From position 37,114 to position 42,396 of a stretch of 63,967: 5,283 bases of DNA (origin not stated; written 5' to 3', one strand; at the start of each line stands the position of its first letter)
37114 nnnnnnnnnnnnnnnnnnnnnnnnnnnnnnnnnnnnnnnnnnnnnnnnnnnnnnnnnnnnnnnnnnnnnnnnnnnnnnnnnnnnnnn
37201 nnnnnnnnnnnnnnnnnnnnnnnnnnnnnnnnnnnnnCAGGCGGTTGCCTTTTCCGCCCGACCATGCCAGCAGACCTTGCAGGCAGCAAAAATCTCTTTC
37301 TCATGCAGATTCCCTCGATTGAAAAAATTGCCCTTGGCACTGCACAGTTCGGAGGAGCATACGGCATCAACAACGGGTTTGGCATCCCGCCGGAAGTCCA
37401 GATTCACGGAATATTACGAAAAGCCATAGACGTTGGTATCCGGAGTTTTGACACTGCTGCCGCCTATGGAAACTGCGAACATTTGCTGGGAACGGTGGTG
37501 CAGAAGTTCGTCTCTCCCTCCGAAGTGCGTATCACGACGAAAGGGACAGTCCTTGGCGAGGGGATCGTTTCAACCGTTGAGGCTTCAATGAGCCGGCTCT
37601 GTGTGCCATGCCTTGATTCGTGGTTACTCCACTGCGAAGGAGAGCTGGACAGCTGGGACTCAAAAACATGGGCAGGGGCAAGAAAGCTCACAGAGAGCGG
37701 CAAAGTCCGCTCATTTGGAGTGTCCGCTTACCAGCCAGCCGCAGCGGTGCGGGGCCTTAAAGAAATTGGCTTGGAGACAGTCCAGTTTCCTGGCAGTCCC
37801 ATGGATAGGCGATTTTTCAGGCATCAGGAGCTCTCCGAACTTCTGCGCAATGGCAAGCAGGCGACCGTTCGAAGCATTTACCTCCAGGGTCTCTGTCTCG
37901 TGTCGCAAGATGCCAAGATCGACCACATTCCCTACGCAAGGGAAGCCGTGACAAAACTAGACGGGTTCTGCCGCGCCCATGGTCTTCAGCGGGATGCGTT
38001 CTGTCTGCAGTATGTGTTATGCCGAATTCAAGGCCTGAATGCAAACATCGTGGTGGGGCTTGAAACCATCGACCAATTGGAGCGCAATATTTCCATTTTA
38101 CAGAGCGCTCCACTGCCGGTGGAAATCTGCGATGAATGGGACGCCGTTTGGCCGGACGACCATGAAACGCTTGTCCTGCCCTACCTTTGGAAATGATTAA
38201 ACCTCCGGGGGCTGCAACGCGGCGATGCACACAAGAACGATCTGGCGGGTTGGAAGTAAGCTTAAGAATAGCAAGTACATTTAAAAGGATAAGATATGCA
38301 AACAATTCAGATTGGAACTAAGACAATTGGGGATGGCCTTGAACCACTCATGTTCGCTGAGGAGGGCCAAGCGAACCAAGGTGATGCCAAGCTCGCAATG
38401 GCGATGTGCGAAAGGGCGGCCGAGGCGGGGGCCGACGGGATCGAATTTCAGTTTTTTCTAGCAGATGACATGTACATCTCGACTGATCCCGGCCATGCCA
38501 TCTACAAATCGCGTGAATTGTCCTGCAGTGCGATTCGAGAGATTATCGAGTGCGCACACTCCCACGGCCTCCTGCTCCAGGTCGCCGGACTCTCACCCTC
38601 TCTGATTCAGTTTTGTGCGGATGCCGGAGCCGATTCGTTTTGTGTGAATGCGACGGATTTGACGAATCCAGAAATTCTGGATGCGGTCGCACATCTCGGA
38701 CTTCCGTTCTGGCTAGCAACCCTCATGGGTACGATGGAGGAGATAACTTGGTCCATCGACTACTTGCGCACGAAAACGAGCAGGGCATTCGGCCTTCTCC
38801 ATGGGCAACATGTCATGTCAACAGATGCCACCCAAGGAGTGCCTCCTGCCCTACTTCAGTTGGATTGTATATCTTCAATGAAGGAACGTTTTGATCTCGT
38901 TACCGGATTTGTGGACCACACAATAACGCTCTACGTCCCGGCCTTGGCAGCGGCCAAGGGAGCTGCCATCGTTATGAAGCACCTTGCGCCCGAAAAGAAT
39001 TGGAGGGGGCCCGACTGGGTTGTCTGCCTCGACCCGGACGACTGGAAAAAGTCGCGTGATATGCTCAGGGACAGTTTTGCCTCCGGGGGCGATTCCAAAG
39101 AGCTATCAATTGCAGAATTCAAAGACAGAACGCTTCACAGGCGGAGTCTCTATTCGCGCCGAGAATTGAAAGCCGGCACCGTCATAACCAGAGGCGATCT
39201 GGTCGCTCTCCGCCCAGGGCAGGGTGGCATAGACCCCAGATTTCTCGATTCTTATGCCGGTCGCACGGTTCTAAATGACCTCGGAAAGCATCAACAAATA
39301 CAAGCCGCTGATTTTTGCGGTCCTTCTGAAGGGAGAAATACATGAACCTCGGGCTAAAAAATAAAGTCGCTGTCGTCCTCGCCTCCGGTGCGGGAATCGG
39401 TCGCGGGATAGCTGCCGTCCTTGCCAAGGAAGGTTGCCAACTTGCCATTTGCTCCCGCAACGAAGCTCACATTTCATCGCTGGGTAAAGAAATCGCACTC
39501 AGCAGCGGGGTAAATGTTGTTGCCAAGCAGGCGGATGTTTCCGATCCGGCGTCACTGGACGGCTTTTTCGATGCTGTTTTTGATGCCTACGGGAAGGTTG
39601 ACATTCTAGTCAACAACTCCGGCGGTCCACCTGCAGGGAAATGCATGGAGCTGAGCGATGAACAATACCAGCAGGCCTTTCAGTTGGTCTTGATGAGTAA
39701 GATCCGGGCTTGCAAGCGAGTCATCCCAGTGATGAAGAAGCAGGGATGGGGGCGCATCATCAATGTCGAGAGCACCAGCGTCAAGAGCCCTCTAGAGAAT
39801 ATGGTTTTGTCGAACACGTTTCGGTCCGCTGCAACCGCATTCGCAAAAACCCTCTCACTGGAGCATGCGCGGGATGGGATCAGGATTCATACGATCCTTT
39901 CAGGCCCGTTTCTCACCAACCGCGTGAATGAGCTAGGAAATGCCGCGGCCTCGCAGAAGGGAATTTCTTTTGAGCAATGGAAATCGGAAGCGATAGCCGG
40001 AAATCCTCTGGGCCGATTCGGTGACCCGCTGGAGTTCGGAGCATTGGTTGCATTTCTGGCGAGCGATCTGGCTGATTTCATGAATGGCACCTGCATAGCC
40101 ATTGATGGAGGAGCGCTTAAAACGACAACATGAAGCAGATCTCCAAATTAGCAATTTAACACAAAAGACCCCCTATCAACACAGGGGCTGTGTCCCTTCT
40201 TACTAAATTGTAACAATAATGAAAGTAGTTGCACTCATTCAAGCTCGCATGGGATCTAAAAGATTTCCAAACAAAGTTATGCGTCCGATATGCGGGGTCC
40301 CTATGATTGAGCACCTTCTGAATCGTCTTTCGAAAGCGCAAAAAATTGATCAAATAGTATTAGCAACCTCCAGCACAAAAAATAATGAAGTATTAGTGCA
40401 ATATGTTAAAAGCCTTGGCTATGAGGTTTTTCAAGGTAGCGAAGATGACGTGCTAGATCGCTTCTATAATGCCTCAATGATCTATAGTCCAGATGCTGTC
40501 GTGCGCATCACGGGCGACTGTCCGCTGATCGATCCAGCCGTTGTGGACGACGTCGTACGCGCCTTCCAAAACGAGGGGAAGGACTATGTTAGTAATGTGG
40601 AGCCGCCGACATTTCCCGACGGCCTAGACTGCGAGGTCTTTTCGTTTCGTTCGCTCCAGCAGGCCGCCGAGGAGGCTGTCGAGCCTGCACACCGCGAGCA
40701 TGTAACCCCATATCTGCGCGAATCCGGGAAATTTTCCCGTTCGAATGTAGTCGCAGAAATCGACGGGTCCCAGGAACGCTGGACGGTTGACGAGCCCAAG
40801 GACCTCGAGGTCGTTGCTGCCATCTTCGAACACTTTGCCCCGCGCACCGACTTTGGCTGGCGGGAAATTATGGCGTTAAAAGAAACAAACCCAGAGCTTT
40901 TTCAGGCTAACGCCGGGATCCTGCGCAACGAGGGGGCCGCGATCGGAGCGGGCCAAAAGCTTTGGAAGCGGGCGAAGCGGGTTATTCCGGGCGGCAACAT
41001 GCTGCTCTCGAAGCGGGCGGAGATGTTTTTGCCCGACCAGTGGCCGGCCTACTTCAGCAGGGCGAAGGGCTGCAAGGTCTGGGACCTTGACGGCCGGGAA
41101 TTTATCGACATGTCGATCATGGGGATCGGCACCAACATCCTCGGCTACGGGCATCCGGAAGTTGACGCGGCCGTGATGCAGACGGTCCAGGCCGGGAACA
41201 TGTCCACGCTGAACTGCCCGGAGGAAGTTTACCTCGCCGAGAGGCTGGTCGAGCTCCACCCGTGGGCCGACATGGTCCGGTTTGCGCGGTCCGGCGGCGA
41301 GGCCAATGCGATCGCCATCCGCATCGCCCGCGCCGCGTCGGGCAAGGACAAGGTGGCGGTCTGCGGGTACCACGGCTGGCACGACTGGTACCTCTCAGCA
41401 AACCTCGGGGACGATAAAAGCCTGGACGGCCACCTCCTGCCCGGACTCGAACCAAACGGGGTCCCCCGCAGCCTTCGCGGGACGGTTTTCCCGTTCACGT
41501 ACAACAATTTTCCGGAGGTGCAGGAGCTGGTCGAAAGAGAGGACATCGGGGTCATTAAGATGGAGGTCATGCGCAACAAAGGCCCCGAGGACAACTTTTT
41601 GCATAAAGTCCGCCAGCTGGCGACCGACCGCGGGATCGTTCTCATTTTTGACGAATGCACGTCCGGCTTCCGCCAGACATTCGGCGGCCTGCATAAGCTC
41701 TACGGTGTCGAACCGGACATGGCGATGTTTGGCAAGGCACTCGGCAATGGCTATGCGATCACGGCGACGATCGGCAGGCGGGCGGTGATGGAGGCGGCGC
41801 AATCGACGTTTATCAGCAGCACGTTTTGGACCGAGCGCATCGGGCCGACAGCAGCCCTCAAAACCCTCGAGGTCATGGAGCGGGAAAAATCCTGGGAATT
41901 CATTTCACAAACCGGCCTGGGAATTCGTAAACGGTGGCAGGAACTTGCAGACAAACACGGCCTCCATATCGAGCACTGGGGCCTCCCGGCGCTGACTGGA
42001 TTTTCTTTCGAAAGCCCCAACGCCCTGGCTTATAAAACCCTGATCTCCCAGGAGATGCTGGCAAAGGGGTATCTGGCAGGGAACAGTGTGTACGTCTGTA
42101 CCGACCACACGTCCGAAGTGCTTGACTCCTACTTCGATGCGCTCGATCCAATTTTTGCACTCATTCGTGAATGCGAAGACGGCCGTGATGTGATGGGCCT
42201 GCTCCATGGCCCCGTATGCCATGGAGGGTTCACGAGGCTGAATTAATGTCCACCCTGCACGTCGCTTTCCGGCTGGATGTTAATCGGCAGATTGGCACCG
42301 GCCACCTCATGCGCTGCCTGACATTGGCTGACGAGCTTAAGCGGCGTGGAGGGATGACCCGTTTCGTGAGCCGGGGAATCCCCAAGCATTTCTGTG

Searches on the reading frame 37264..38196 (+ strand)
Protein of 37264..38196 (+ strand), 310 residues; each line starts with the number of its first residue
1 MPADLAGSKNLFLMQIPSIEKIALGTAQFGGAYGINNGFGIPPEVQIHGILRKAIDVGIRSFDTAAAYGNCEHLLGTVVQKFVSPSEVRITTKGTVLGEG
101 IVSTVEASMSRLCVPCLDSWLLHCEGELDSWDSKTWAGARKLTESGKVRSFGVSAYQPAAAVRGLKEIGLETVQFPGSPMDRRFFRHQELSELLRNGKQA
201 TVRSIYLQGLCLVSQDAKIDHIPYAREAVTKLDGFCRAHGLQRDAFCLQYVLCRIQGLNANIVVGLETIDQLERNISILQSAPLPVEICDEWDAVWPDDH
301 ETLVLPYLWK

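Call 10: search_protein_families(library=pfam, proteins=[window:37264-38196:+], max_evalue=0.00001)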
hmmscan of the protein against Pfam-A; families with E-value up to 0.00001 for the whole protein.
window:37264-38196:+ (310 aa): 1 family
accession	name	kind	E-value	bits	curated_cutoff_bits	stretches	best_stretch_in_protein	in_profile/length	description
PF00248.27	Aldo_ket_red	-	7.6e-28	97.9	24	1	21-296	1-290/291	Aldo/keto reductase family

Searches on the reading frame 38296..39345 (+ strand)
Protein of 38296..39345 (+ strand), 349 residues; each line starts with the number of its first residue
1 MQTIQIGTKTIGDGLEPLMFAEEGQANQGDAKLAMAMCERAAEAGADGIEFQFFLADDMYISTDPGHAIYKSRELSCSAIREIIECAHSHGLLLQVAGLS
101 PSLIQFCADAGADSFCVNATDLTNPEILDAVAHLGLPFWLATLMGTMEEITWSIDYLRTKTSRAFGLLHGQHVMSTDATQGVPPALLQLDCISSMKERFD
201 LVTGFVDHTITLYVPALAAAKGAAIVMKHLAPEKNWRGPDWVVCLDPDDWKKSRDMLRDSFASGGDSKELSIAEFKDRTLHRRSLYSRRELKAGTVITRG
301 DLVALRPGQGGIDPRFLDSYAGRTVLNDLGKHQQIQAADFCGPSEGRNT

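Call 30: search_protein_families(library=ncbifam, proteins=[window:38296-39345:+], max_evalue=0.01)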
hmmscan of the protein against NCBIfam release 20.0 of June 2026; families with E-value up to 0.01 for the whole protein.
window:38296-39345:+ (349 aa): 2 families
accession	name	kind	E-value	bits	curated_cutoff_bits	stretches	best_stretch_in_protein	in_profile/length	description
TIGR03569.1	NeuB_NnaB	equivalog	2.3e-44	151.8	399.65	1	18-335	2-329/329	N-acetylneuraminate synthase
TIGR03586.1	PseI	equivalog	8.9e-36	123.7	340.25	1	17-333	2-325/327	pseudaminic acid synthase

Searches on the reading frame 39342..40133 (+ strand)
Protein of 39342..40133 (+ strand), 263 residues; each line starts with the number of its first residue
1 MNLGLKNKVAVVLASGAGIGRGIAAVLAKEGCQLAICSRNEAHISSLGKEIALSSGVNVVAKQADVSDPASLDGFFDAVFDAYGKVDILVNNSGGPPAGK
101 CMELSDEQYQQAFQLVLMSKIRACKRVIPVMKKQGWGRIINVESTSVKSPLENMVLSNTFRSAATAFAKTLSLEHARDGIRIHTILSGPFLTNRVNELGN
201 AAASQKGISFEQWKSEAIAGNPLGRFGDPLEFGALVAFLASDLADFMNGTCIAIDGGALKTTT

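Call 7: search_protein_families(library=pfam, proteins=[window:39342-40133:+], max_evalue=0.001)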
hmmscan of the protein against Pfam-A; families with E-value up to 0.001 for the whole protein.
window:39342-40133:+ (263 aa): 5 families
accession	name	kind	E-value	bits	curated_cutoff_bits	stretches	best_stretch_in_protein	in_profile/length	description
PF13561.12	adh_short_C2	-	1.1e-46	159.8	27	1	14-257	3-234/236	Enoyl-(Acyl carrier protein) reductase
PF00106.31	adh_short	-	3.7e-39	134.7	26.6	1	8-199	1-191/195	short chain dehydrogenase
PF08659.16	KR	-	3.7e-06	27.4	22.6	1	17-184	10-172/180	KR domain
PF23441.1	SDR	-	5.7e-06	26.3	27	1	5-258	5-255/258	SDR-like rossmann domain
PF13460.12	NAD_binding_10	-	1.5e-05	25.4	27.2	1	18-195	5-150/184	NAD(P)H-binding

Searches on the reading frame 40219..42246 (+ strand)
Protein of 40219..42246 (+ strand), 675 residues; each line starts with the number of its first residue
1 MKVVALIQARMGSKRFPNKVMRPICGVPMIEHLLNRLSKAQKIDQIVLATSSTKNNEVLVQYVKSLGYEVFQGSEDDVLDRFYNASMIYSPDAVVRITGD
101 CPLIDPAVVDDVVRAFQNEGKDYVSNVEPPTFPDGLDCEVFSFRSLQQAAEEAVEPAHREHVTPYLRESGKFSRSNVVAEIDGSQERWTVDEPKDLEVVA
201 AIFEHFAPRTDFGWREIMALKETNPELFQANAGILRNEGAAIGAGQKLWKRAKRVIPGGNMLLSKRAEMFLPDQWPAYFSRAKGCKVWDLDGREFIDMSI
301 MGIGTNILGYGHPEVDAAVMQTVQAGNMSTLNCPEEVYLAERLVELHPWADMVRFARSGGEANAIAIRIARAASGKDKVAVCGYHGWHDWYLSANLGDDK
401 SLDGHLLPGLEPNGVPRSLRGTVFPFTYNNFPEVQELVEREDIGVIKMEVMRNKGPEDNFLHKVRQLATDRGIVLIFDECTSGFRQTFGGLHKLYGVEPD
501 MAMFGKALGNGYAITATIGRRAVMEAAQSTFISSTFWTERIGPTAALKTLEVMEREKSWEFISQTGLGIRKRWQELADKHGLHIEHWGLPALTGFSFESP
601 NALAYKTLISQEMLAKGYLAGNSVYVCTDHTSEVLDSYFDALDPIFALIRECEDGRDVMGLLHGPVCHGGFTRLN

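Call 7: search_protein_families(library=pfam, proteins=[window:40219-42246:+], max_evalue=0.001)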
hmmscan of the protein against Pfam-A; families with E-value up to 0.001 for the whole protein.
window:40219-42246:+ (675 aa): 3 families
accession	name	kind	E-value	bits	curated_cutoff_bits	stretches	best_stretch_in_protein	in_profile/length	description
PF00202.27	Aminotran_3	-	4e-39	134.9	30.5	1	276-602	10-355/403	Aminotransferase class-III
PF02348.25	CTP_transf_3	-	2.1e-34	119.6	22.6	1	4-172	1-168/217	Cytidylyltransferase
PF12804.13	NTP_transf_3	-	1.7e-09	38.5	27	1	10-125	11-120/160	MobA-like NTP transferase domain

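Call 30: search_protein_families(library=ncbifam, proteins=[window:40219-42246:+], max_evalue=0.01)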
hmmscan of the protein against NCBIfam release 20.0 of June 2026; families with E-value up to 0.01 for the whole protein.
window:40219-42246:+ (675 aa): 83 families (the best 25 are shown)
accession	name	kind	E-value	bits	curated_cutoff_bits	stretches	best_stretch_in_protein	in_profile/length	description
NF004856.0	PRK06209.1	equivalog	3.5e-71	240.1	486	1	246-672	12-438/450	glutamate-1-semialdehyde 2,1-aminomutase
NF041362.1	GntE_guanitoxin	equivalog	1.7e-60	204.8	525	1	246-606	9-379/426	guanitoxin biosynthesis PLP-dependent transaminase GntE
NF000818.0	PRK00062.1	subfamily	1e-59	202.4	398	1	246-612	7-376/429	glutamate-1-semialdehyde 2,1-aminomutase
TIGR00713.1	hemL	equivalog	6.9e-55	186.4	527.3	1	246-608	3-368/423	glutamate-1-semialdehyde 2,1-aminomutase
NF009055.0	PRK12389.1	equivalog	9.7e-45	153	637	1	246-585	7-350/431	glutamate-1-semialdehyde 2,1-aminomutase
TIGR00707.1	argD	subfamily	1.8e-38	132.4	410.05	1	275-619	9-347/381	acetylornithine/succinylornithine family transaminase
NF004426.0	PRK05769.1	equivalog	3.1e-34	118.5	552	2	435-619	214-404/441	acetyl ornithine aminotransferase family protein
NF005993.0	PRK08117.1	subfamily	7.9e-34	117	574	2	437-602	202-372/433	aspartate aminotransferase family protein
NF002874.0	PRK03244.1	equivalog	1.3e-33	116.4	457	1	279-606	29-350/399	acetylornithine transaminase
NF002325.0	PRK01278.1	subfamily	1.3e-31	109.7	372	1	276-617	14-356/395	acetylornithine transaminase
NF049976.1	AmadipTransam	equivalog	1.4e-30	106.5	650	1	276-602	15-357/416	2-aminoadipate transaminase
NF049939.1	HyAminethphonNHLyPbfA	equivalog_domain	7.3e-30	103.8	525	1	279-582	47-364/442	(R)-1-hydroxy-2-aminoethylphosphonate ammonia-lyase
NF001864.0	PRK00615.1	equivalog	8.5e-29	100.3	706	1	247-526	9-289/433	glutamate-1-semialdehyde aminotransferase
NF005376.0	PRK06918.1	equivalog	8.6e-29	100.2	676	2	436-594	213-376/451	4-aminobutyrate--2-oxoglutarate transaminase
NF003468.0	PRK05093.1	subfamily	1.6e-28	99.5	522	1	279-597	25-345/405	acetylornithine/succinyldiaminopimelate transaminase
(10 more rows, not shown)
